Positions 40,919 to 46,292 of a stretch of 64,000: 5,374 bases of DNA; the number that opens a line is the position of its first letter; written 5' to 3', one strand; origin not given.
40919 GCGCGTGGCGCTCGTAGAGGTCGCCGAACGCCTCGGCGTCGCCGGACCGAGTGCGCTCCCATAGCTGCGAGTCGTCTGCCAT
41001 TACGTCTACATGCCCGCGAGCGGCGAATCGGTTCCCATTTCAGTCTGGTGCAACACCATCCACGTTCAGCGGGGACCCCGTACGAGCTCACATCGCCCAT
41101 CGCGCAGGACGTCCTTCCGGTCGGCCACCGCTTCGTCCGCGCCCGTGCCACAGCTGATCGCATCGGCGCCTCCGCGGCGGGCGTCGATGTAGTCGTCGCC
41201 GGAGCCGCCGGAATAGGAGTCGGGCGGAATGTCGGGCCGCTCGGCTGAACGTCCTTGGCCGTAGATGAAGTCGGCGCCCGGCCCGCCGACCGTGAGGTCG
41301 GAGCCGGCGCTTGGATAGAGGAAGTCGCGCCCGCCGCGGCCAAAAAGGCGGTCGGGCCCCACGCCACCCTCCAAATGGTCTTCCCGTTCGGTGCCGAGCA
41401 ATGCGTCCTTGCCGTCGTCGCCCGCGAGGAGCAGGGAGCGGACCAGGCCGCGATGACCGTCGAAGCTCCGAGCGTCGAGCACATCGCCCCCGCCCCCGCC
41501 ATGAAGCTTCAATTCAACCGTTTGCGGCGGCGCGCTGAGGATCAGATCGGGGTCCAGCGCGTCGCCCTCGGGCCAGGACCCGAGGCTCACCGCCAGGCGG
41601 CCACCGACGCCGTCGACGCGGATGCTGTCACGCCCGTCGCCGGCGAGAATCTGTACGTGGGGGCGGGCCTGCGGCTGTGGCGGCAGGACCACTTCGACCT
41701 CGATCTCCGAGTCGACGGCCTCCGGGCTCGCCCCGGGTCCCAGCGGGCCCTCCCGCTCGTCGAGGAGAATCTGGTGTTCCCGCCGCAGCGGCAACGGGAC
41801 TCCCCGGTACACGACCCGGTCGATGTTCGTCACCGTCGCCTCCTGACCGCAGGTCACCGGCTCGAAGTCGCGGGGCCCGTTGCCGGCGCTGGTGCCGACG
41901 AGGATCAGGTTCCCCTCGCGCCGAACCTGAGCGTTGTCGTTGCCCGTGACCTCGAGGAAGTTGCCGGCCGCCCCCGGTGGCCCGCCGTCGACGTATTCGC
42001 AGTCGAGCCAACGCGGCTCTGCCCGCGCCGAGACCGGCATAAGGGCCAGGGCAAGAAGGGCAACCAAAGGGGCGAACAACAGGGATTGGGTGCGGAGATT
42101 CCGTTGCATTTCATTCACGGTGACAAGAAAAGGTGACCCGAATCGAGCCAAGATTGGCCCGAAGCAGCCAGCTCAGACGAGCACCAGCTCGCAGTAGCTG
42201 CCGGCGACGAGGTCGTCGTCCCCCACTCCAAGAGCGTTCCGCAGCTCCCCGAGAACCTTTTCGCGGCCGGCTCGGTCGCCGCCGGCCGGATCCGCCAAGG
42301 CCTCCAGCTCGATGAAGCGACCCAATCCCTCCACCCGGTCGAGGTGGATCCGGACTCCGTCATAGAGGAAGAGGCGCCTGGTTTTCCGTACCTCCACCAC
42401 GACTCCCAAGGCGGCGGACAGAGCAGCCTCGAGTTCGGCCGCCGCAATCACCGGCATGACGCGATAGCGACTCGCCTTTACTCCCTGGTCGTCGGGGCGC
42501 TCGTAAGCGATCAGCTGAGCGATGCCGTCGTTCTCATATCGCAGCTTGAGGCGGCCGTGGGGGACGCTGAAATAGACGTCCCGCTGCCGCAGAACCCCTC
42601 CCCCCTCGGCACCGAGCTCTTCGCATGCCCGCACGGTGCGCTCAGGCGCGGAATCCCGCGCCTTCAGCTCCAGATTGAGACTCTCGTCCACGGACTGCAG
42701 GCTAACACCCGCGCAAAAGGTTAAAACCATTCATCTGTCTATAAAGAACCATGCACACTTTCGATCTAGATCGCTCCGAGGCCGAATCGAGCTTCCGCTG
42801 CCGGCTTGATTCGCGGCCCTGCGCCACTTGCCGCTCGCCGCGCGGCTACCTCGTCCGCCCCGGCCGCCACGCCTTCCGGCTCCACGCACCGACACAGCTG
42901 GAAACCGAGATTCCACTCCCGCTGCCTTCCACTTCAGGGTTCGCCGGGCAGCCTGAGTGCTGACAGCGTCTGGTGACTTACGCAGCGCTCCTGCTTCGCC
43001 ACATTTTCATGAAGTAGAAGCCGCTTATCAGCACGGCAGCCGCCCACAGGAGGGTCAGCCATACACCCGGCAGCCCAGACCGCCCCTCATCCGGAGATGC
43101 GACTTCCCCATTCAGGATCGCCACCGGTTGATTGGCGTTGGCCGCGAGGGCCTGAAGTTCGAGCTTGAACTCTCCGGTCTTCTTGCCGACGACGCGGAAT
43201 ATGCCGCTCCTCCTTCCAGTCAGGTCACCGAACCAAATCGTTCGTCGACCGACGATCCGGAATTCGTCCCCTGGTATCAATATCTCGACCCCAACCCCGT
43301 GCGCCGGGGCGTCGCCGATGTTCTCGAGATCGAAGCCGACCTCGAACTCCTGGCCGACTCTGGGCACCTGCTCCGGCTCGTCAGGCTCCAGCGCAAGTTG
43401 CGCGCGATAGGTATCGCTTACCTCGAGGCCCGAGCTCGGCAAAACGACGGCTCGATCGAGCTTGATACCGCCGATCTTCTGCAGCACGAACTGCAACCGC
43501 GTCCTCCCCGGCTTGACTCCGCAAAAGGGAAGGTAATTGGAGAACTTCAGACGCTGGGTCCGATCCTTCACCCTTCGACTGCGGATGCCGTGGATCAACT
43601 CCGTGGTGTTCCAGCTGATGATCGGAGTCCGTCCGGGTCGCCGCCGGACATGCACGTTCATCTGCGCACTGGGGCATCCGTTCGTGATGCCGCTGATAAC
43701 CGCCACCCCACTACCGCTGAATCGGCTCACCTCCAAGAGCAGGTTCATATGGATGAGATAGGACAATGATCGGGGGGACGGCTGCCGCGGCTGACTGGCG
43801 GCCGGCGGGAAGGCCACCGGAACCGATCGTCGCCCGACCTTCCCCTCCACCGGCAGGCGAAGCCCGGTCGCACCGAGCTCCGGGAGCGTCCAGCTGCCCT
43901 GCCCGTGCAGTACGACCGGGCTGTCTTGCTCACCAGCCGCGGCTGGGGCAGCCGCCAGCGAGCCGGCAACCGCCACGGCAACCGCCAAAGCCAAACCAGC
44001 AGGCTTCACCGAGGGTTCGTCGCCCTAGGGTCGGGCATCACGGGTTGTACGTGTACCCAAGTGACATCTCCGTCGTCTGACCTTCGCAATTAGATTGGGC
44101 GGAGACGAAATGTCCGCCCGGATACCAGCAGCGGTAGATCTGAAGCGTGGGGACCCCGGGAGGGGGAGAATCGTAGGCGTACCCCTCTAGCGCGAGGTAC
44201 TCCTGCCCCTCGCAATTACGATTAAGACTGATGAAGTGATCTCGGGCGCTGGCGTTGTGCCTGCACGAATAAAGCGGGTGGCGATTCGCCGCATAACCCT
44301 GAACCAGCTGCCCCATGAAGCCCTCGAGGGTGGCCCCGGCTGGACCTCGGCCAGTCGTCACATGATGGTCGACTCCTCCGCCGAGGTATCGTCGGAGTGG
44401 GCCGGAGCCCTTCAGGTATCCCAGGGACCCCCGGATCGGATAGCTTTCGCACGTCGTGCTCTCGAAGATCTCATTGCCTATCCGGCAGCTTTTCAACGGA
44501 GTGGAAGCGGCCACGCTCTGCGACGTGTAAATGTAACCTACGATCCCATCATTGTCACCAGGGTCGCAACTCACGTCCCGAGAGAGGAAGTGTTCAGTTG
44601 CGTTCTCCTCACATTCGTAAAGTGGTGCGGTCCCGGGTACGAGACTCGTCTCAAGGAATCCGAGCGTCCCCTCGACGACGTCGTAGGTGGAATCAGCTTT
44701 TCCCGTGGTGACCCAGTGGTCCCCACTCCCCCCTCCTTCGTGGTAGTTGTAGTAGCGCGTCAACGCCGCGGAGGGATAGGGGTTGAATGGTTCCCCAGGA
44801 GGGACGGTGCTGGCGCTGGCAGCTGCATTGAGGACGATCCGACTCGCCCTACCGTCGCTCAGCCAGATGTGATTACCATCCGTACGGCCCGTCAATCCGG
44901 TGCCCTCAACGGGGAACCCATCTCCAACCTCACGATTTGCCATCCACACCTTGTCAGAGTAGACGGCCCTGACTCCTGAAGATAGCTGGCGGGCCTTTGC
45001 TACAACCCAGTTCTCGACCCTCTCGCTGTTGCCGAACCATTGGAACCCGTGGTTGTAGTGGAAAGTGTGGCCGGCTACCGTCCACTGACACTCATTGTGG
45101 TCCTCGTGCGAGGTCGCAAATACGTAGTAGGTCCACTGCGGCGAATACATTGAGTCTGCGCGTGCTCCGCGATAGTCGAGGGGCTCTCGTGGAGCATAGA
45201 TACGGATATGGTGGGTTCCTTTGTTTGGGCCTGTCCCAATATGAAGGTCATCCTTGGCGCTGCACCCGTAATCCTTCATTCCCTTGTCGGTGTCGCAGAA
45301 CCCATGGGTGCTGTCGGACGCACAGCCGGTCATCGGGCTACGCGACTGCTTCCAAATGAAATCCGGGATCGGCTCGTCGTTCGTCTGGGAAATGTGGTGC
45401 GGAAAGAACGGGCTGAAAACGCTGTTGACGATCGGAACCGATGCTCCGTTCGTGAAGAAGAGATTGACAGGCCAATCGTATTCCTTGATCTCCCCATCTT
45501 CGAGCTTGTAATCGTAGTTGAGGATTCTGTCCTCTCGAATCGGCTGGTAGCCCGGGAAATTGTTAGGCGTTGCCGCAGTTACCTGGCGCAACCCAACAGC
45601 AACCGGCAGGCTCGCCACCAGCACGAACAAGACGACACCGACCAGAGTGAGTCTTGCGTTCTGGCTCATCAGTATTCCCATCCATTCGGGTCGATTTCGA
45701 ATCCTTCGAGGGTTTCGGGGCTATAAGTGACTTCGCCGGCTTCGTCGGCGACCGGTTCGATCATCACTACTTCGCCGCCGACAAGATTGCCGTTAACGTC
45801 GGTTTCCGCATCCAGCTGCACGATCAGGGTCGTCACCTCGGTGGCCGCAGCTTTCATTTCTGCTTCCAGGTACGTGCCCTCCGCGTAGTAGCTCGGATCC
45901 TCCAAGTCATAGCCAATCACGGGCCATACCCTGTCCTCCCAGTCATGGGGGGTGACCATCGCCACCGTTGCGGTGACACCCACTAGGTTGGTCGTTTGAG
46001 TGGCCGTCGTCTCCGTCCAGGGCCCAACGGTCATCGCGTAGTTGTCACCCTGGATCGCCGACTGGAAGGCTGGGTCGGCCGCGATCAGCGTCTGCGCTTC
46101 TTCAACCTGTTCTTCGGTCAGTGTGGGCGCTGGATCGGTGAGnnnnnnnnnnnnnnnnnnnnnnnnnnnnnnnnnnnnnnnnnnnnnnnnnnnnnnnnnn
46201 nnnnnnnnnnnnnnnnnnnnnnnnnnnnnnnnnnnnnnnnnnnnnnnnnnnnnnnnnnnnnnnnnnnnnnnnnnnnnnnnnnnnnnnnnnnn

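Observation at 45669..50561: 1630-aa secreted protein built from about 27 Cys-pair / WNGTxW repeats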

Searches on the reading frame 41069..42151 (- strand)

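Call 14: search_protein_families(library=pfam, proteins=[window:41069-42151:-], max_evalue=0.001)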
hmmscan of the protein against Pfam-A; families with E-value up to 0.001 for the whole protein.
window:41069-42151:- (361 aa): 1 family
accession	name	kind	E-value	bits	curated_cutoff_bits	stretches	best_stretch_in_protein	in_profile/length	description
PF00353.25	HemolysinCabind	-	1.7e-06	28.3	23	1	253-285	2-34/36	RTX calcium-binding nonapeptide repeat (4 copies)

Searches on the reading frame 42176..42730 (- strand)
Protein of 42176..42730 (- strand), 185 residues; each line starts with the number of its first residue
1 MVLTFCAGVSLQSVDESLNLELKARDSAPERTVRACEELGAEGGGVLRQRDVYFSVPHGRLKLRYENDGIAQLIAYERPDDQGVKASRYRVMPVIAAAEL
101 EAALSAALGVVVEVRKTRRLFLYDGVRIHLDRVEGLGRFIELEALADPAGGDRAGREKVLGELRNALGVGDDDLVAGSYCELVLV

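Call 14: search_protein_families(library=pfam, proteins=[window:42176-42730:-], max_evalue=0.001)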
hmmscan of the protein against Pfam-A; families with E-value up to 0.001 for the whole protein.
window:42176-42730:- (185 aa): 1 family
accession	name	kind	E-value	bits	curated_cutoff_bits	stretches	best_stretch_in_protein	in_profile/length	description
PF01928.26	CYTH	-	4.3e-18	66.2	23.2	1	19-178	3-178/179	CYTH domain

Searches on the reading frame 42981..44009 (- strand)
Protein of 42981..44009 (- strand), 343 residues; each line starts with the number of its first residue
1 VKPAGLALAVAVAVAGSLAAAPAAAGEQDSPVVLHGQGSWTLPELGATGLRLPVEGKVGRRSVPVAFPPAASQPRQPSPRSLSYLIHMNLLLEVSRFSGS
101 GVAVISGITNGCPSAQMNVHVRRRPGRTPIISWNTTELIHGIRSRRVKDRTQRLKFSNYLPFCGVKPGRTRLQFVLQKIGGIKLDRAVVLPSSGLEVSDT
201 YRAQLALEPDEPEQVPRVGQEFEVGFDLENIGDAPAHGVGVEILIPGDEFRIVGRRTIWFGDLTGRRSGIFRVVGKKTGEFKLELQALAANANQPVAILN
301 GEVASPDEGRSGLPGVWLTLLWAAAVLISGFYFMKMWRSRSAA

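Call 3: search_protein_families(library=pfam, proteins=[window:42981-44009:-], max_evalue=1)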
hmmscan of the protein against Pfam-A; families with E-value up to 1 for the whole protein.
window:42981-44009:- (343 aa): 0 families

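Call 4: search_protein_families(library=ncbifam, proteins=[window:42981-44009:-], max_evalue=1)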
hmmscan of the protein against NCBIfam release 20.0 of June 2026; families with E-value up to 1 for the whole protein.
window:42981-44009:- (343 aa): 0 families

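Call 30: search_protein_families(library=phrogs, proteins=[window:42981-44009:-], max_evalue=0.01)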
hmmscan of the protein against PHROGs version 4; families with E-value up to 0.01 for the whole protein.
window:42981-44009:- (343 aa): 0 families

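Call 42: search_solved_structures(query=window:42981-44009:-, max_evalue=1, show_alignments=2)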
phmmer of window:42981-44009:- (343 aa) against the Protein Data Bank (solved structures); distinct sequences matched with E-value up to 1: 0.

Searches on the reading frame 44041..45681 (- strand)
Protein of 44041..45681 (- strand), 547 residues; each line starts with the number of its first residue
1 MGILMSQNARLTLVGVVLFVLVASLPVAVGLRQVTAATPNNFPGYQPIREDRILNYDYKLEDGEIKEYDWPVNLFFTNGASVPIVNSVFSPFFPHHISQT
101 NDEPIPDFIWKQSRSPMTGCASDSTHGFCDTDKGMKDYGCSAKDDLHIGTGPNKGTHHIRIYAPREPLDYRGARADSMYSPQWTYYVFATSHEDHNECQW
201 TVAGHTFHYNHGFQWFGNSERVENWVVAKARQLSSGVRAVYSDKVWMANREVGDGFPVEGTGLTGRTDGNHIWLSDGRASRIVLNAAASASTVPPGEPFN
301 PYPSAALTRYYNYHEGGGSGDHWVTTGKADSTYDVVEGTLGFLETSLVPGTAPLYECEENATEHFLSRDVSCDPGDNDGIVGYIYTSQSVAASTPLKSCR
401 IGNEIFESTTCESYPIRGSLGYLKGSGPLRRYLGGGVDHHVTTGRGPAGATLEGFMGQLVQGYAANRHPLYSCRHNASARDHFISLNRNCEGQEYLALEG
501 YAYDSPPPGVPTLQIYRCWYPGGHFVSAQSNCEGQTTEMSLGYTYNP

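Call 3: search_protein_families(library=pfam, proteins=[window:44041-45681:-], max_evalue=1)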
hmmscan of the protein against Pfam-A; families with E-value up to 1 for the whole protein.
window:44041-45681:- (547 aa): 0 families

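Call 4: search_protein_families(library=ncbifam, proteins=[window:44041-45681:-], max_evalue=1)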
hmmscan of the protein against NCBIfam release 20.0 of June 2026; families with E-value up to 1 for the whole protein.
window:44041-45681:- (547 aa): 0 families

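Call 30: search_protein_families(library=phrogs, proteins=[window:44041-45681:-], max_evalue=0.01)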
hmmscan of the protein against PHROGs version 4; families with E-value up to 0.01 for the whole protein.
window:44041-45681:- (547 aa): 0 families

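Call 41: search_solved_structures(query=window:44041-45681:-, max_evalue=1, show_alignments=2)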
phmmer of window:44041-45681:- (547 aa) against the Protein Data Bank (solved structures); distinct sequences matched with E-value up to 1: 0.

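Call 44: find_homologous_proteins(query=window:44041-45681:-, max_evalue=0.001)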
Query window:44041-45681:- (547 aa): 5 proteins with E <= 0.001 among 8000 candidates.
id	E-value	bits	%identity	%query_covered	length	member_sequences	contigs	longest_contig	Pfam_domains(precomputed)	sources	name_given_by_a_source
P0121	0.0e+0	1302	100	99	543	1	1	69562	-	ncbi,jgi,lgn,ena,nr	ncbi:MAG TPA: hypothetical protein VKB23_05065 [Solirubrobacterales bacterium]|nr:hypothetical prote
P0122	5.5e-278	942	72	100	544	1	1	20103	-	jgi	jgi:hypothetical protein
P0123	7.9e-224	763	61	100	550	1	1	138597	-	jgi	jgi:hypothetical protein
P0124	6.1e-176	605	55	99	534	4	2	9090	-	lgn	-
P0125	1.7e-163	564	54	92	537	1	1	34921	-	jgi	jgi:hypothetical protein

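Call 70: find_encoding_contigs(protein=P0123, flank=9000, max_places=2)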
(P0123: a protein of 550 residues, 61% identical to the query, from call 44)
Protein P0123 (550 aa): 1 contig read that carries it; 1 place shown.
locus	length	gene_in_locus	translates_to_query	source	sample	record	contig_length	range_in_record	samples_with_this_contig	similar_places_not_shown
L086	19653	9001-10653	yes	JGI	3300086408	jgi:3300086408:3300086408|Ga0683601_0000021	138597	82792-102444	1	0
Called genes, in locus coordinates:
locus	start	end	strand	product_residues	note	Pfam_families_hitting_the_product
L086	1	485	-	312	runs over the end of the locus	PF02541:Ppx-GppA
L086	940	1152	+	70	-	-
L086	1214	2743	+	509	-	-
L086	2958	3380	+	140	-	PF00486:Trans_reg_C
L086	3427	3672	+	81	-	-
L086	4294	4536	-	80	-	-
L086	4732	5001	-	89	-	-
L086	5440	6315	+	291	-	-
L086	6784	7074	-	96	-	-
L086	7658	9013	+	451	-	-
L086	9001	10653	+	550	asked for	-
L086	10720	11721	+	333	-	-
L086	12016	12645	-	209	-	-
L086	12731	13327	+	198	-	PF00440:TetR_N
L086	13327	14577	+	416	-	PF00201:UDPGT (weak), PF04101:Glyco_tran_28_C (weak), PF06722:EryCIII-like_C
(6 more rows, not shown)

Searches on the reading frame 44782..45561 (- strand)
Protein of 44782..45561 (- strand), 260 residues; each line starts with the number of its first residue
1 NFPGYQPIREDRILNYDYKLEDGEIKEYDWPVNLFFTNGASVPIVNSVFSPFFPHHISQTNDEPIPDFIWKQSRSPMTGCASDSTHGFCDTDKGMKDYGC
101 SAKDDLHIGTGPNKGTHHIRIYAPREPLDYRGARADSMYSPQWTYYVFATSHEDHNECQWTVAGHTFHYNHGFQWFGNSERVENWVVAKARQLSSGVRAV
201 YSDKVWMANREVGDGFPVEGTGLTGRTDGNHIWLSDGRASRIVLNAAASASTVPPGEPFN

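Call 47: search_protein_families(library=pfam, alignment_id=A3, max_evalue=10)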
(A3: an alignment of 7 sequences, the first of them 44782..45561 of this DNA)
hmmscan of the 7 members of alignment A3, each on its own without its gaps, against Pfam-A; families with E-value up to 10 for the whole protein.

A. member 1, window:44782-45561:- (260 aa): 0 families

B. families by the number of members that match (of 7 scanned): 2 families
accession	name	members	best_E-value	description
PF00250.24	Forkhead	1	0.14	Forkhead domain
PF04355.18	BamE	1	1.4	Outer membrane protein assembly factor BamE domain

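Call 48: search_solved_structures(query=A3, max_evalue=10, show_alignments=2)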
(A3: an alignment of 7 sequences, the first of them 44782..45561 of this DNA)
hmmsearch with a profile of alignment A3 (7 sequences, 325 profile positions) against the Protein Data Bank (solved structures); distinct sequences matched with E-value up to 10: 0.
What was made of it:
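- X matches no enzyme family in Pfam or PDB (calls 47, 48).
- Tried and rejected: X and Y against PDB (single sequence and profile) and Pfam at E up to 10 gave nothing (calls 41, 42, 47, 48).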

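Call 68: find_homologous_proteins(query=A3, max_evalue=0.001)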
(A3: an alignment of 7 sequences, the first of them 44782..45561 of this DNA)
Query A3 (7 sequences) (260 aa, profile of the alignment): 5 proteins with E <= 0.001 among 8000 candidates.
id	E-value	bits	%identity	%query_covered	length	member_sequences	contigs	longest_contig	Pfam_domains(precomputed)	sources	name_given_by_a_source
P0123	5.1e-155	534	55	99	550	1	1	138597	-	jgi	jgi:hypothetical protein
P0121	3.0e-148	512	100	100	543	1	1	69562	-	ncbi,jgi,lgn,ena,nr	ncbi:MAG TPA: hypothetical protein VKB23_05065 [Solirubrobacterales bacterium]|nr:hypothetical prote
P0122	3.8e-144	498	68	100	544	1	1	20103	-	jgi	jgi:hypothetical protein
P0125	3.4e-128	446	35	96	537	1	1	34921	-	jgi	jgi:hypothetical protein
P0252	4.5e-33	133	30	81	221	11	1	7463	-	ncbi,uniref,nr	ncbi:hypothetical protein NET02_16150 [Thermomicrobiaceae bacterium CFH 74404]|uniref:Uncharacterize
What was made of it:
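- Tried and rejected: Word-indexed homolog searches for X returned only 5-6 proteins, all hypothetical (calls 44, 68).
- X and Y have no detectable homologs of known function (calls 41, 42, 47, 48, 68).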

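Call 69: find_encoding_contigs(protein=P0252, flank=8000, max_places=3)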
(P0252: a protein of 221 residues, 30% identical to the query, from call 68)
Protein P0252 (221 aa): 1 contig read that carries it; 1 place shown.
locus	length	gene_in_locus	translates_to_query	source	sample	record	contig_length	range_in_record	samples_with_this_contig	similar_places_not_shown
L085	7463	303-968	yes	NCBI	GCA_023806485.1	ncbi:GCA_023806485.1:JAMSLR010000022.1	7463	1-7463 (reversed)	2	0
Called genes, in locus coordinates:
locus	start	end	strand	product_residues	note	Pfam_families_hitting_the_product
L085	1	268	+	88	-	?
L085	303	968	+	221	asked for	-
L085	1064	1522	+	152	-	-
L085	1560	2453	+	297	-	-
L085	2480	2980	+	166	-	-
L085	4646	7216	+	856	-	PF17789:MG4 (faint), PF02369:Big_1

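Call 86: find_related_loci(query=A3, collection=metagenome_contigs, flank=8000)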
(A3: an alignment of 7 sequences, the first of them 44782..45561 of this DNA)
Query A3 (260 aa) in metagenome_contigs; peptide patterns used: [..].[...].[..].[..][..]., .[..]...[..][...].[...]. (x = any residue, [..] = any of these).
132 stretches matched a pattern; 6 encode a relative of the query (tblastn E <= 1e-3); 6 distinct loci.
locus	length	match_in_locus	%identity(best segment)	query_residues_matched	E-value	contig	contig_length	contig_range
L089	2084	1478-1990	32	8-244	4e-19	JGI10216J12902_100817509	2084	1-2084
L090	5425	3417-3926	30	8-244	9e-19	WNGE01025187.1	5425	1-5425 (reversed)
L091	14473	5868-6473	29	8-244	1e-17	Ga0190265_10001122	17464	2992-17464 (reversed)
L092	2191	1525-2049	27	7-242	2e-16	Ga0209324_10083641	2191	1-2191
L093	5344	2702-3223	27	8-242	9e-13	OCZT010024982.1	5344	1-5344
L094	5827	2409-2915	29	11-190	2e-10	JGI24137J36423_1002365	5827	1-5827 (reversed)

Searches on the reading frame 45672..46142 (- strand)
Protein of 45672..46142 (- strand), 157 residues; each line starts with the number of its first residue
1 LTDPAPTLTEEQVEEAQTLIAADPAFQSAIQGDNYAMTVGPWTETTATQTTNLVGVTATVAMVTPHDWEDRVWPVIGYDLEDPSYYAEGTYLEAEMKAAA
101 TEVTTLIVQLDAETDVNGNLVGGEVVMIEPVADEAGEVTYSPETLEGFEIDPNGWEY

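Call 62: search_protein_families(library=pfam, proteins=[window:45672-46142:-], max_evalue=10)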
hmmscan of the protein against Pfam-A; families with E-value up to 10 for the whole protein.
window:45672-46142:- (157 aa): 1 family
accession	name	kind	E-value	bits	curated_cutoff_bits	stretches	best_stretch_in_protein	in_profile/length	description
PF11148.14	DUF2922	-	0.026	14.9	25.5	1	1-36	20-53/69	Protein of unknown function (DUF2922)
